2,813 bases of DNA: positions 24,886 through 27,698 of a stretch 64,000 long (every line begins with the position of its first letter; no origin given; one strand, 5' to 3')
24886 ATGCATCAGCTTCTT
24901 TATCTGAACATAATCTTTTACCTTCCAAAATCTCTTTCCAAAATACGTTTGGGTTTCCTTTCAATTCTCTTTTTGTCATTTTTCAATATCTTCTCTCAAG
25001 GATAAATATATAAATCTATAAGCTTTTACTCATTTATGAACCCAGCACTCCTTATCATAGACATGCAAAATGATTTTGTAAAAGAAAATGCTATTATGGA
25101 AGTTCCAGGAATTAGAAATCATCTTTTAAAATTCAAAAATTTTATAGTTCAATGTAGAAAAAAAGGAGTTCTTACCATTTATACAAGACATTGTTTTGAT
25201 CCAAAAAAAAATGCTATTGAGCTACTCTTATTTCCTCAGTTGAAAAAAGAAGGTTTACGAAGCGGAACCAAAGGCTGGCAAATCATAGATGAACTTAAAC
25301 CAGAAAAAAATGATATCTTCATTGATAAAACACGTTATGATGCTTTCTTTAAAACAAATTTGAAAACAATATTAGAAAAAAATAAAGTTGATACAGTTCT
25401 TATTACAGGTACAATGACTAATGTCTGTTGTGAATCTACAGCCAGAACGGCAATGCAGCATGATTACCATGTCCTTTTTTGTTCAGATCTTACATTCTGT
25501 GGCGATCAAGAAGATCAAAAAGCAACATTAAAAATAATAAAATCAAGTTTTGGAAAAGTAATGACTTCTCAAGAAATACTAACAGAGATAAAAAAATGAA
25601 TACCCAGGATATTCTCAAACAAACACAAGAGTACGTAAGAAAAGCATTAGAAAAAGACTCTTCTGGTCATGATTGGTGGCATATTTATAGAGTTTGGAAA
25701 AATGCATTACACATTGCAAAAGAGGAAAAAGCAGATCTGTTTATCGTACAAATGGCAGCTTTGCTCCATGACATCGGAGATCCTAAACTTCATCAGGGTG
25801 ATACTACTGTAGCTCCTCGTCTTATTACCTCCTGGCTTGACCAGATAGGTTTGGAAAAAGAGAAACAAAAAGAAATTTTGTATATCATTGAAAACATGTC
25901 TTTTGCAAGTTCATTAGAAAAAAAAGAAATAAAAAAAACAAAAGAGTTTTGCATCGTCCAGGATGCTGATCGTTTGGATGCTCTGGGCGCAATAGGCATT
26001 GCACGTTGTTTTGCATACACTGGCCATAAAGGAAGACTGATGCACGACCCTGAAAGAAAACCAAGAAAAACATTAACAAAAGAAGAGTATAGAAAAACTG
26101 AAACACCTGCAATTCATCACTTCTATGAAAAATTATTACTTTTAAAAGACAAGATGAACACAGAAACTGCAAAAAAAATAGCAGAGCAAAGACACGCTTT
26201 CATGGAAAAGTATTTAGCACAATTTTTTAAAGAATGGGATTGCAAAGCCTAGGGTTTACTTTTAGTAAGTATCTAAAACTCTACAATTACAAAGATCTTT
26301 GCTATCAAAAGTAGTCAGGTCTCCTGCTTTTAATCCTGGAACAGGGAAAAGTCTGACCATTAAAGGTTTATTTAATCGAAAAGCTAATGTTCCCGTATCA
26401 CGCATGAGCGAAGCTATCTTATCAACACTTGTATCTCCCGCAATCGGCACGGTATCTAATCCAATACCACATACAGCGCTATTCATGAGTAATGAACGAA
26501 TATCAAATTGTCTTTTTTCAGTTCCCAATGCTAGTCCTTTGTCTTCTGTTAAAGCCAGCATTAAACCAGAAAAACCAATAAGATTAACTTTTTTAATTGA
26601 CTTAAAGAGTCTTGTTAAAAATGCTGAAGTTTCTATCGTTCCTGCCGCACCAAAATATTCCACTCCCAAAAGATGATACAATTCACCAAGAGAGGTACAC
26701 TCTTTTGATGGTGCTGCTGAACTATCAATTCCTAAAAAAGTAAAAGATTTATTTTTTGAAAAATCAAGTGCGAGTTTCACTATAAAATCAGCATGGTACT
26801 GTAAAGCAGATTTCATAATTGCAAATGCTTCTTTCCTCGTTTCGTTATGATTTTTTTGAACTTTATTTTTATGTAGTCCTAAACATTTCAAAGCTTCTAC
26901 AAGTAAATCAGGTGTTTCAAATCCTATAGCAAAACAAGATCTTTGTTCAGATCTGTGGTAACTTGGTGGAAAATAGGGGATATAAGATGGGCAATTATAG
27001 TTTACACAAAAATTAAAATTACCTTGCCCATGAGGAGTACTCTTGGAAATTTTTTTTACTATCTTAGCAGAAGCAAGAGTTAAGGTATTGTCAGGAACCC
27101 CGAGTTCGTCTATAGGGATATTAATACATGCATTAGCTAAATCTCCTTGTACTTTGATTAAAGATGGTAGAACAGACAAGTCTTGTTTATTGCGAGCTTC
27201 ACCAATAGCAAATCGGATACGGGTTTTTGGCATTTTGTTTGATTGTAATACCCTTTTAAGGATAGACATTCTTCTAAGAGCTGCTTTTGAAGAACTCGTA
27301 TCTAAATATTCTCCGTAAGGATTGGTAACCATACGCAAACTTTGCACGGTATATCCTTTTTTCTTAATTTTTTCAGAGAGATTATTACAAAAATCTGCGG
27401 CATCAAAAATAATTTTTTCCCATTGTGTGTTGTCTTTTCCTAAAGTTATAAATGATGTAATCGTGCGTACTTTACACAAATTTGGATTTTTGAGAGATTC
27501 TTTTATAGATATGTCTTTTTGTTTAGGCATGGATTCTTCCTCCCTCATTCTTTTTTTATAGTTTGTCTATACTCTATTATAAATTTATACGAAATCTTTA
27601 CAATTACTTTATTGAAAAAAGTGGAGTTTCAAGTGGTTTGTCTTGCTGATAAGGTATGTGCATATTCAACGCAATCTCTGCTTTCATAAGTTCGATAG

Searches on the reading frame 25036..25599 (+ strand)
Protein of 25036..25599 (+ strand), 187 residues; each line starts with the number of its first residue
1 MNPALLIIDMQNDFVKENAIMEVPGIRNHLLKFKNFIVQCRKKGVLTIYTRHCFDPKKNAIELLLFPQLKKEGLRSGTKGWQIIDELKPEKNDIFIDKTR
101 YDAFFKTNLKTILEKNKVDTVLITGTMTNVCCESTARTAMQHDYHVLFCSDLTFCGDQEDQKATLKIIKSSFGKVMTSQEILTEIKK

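Call 24: search_protein_families(library=pfam, proteins=[window:25036-25599:+], max_evalue=0.0001)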
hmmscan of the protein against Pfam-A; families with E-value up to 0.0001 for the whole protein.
window:25036-25599:+ (187 aa): 1 family
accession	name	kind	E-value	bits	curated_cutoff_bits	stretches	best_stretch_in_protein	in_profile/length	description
PF00857.26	Isochorismatase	-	2.1e-46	158.6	27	1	4-180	2-175/175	Isochorismatase domain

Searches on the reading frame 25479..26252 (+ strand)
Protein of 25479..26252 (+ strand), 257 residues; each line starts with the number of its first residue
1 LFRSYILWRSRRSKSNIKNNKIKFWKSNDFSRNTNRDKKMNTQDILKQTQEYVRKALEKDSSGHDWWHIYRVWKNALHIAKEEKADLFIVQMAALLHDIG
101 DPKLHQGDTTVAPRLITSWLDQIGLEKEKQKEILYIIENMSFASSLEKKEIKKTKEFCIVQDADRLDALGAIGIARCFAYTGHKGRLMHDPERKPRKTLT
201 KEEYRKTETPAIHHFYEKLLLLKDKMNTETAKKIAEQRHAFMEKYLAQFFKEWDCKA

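Call 24: search_protein_families(library=pfam, proteins=[window:25479-26252:+], max_evalue=0.0001)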
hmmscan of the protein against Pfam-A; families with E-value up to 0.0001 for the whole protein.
window:25479-26252:+ (257 aa): 1 family
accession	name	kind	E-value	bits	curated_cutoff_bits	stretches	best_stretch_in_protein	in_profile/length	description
PF01966.28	HD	-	1.9e-11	44.7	22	1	68-168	4-115/116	HD domain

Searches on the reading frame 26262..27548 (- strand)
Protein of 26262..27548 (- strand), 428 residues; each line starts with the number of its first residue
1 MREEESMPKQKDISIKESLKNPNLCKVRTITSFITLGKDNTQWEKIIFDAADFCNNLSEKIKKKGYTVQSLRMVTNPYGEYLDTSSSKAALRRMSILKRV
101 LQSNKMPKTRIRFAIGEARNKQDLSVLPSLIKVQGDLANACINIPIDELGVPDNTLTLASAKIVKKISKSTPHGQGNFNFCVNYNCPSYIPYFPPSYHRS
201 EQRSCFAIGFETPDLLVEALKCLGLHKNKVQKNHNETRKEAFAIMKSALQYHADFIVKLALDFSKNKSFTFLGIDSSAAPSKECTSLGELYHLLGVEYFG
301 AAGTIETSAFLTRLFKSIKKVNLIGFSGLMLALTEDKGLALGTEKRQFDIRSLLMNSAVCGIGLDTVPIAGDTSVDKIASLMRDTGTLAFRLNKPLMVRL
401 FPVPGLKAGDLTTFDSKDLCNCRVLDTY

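Call 23: search_protein_families(library=pfam, proteins=[window:26262-27548:-], max_evalue=0.0001)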
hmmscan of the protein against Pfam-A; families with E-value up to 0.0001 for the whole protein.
window:26262-27548:- (428 aa): 1 family
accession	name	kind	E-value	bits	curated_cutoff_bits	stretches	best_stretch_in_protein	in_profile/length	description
PF05167.17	DUF711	-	7.2e-83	279.1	25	1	24-414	7-406/413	Uncharacterised ACR (DUF711)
